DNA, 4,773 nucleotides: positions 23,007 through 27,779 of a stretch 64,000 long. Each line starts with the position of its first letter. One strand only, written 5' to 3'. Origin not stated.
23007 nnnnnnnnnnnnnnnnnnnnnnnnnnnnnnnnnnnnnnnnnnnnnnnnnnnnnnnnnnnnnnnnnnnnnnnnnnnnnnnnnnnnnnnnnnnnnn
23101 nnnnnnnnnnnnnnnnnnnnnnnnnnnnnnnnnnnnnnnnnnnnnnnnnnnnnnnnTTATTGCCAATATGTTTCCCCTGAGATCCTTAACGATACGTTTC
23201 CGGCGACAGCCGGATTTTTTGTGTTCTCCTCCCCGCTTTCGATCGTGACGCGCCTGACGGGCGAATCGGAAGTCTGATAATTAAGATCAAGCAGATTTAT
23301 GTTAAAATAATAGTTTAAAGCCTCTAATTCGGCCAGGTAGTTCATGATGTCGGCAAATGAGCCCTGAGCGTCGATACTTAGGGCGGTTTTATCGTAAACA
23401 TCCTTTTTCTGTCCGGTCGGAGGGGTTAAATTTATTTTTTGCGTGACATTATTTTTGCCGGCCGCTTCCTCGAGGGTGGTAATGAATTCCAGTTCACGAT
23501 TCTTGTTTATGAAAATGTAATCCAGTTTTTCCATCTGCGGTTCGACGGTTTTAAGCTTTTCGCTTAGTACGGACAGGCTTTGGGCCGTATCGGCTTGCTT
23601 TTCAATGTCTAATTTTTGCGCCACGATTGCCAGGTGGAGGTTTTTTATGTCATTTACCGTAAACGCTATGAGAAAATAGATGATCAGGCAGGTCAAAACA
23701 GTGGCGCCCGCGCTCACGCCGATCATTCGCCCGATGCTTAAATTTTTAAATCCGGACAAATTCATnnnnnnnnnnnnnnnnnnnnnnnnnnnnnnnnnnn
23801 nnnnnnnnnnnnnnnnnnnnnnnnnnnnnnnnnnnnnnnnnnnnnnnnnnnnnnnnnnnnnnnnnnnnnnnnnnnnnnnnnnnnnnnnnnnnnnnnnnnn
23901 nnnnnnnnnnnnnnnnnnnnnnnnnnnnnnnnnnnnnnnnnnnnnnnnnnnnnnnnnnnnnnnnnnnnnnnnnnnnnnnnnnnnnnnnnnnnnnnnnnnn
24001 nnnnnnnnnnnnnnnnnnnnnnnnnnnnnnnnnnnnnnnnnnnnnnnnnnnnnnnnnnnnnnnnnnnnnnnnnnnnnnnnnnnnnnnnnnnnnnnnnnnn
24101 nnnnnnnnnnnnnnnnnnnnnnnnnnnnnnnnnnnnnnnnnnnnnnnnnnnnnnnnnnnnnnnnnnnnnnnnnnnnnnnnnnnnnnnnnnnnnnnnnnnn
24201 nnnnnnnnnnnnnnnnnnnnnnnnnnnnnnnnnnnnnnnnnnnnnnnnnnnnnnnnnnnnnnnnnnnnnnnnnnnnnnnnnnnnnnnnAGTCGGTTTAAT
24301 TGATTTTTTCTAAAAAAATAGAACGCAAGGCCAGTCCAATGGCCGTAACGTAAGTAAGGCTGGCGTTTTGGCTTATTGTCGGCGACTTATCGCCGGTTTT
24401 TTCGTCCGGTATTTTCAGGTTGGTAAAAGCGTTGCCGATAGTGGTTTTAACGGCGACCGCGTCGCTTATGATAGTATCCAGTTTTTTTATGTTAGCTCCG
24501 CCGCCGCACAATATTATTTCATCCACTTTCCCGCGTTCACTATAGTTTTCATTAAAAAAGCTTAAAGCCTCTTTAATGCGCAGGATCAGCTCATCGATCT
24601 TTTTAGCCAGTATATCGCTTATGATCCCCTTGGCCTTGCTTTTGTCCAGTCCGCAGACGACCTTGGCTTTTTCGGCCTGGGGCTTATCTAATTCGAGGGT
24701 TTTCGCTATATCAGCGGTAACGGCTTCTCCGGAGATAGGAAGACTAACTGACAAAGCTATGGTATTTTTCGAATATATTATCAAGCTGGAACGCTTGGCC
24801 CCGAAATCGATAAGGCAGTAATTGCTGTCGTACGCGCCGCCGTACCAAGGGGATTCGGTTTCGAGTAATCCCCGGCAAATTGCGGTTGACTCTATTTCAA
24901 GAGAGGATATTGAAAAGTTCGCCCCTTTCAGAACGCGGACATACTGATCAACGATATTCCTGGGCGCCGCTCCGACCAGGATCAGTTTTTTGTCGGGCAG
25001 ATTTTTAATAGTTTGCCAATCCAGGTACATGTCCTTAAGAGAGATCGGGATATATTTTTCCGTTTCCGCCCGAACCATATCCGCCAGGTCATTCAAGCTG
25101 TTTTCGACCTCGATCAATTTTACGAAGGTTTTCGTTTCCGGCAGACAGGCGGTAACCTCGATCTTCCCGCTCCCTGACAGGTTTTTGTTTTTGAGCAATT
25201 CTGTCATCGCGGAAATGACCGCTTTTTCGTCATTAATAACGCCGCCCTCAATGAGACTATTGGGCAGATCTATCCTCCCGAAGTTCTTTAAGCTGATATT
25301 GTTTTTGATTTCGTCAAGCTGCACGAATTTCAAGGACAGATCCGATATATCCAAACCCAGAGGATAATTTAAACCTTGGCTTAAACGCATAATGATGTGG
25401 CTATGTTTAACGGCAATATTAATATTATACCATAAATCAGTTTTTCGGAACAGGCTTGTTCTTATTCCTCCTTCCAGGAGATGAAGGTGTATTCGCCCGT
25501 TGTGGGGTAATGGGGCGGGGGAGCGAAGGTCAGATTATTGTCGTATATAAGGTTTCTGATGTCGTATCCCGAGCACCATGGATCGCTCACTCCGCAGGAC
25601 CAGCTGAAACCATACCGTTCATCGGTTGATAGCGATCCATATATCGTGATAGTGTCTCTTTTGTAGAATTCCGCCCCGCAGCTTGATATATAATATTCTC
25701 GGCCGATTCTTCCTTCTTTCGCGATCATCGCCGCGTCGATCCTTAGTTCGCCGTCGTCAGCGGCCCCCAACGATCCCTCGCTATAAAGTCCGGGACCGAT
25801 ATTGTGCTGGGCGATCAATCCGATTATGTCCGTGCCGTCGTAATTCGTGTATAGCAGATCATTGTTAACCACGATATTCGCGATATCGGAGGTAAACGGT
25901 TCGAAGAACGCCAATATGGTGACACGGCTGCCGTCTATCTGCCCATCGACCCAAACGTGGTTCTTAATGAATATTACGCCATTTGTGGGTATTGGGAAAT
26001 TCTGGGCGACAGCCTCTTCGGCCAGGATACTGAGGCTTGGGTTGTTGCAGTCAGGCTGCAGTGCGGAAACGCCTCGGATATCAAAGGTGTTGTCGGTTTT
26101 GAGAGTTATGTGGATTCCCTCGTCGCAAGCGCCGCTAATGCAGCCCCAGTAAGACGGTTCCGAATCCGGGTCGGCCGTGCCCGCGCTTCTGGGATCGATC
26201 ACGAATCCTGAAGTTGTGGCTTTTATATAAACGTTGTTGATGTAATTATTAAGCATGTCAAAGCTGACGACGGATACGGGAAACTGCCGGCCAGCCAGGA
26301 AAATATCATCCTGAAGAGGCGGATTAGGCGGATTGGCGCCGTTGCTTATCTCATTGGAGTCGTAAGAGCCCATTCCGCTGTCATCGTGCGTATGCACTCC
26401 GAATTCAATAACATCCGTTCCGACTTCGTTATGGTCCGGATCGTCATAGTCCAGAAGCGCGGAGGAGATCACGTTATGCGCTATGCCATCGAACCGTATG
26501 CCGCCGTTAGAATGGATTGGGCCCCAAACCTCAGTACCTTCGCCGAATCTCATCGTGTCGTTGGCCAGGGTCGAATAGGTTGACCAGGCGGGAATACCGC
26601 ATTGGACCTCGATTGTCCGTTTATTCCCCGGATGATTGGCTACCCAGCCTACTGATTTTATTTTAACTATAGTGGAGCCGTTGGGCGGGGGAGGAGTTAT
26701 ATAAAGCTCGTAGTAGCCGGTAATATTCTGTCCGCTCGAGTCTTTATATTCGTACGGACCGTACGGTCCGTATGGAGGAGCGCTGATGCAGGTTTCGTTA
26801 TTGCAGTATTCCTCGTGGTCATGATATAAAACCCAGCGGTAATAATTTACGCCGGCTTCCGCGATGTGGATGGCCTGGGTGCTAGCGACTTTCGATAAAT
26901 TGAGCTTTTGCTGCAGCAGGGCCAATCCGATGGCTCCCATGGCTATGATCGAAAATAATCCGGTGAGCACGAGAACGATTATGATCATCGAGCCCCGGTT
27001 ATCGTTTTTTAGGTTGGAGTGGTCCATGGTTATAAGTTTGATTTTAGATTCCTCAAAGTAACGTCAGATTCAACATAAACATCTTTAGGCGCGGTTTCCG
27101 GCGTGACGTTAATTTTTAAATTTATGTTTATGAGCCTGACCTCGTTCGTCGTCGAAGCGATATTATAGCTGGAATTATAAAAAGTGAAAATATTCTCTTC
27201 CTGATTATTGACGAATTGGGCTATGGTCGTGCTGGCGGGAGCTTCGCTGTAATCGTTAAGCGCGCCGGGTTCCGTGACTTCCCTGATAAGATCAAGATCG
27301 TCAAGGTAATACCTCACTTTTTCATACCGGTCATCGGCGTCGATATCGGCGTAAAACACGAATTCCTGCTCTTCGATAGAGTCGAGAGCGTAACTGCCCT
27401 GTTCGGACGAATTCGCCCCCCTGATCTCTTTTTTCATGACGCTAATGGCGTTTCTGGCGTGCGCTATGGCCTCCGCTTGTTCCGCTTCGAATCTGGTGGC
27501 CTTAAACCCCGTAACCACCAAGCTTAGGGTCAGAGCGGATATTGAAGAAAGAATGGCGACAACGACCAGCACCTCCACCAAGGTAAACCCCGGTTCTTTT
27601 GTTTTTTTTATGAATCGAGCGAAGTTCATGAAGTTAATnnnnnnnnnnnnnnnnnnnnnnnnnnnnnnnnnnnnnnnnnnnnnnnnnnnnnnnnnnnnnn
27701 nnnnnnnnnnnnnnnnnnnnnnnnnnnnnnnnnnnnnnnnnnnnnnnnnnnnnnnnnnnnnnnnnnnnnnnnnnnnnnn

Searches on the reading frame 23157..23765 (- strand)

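Call 28: search_protein_families(library=pfam, proteins=[window:23157-23765:-])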
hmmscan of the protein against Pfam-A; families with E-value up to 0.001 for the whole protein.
window:23157-23765:- (202 aa): 1 family
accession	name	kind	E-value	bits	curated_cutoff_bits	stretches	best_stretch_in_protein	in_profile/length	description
PF04350.18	PilO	-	0.00031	21.4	22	1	50-167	11-127/145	Pilus assembly protein, PilO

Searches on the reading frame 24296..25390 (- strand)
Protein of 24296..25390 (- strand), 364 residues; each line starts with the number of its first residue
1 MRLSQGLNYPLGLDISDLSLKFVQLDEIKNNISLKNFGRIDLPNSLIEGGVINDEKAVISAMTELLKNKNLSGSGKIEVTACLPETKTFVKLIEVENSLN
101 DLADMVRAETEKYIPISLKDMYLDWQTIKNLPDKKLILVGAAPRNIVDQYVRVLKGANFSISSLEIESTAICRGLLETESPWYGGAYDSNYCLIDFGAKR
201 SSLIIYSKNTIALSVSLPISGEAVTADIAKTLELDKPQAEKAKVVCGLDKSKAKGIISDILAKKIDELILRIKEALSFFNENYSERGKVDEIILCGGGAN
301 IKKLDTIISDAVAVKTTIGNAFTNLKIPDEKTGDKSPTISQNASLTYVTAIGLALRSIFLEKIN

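Call 28: search_protein_families(library=pfam, proteins=[window:24296-25390:-])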
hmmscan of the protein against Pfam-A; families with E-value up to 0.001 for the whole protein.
window:24296-25390:- (364 aa): 3 families
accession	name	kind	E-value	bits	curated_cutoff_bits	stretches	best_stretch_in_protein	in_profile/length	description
PF11104.14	PilM_2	-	5.2e-43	147.7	27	1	12-357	1-339/340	Type IV pilus assembly protein PilM;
PF14450.12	FtsA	-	1.9e-10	41.7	31.8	1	192-322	1-113/127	Cell division protein FtsA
PF06723.19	MreB_Mbl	-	6.7e-06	25.6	27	0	256-320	241-305/327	MreB/Mbl protein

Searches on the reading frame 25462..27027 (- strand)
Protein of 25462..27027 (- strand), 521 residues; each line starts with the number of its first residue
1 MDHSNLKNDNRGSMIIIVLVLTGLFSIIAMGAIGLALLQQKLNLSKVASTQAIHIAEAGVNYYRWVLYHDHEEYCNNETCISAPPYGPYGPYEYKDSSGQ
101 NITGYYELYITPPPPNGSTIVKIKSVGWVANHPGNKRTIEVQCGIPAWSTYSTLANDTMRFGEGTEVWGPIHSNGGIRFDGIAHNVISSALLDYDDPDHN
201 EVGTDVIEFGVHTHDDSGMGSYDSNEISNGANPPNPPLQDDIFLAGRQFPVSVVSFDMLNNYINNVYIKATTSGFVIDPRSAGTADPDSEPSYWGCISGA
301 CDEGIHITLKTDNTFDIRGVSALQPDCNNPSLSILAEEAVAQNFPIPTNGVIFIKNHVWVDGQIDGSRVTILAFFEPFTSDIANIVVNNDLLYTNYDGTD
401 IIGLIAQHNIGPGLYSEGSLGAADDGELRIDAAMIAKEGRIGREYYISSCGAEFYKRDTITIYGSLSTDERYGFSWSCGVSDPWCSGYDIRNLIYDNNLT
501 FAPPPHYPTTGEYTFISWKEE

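Call 28: search_protein_families(library=pfam, proteins=[window:25462-27027:-])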
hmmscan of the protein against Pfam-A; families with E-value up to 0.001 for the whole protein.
window:25462-27027:- (521 aa): 1 family
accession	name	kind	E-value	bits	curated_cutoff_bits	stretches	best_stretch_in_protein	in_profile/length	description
PF14341.11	PilX_N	-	0.00044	20.6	25.5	1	11-61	1-51/51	PilX N-terminal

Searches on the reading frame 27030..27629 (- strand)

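Call 28: search_protein_families(library=pfam, proteins=[window:27030-27629:-])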
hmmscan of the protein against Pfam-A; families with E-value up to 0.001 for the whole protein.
window:27030-27629:- (199 aa): 1 family
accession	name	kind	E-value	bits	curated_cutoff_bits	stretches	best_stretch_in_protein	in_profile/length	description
PF07963.17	N_methyl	-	4.4e-06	26.5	21.2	1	11-33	3-25/27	Prokaryotic N-terminal methylation motif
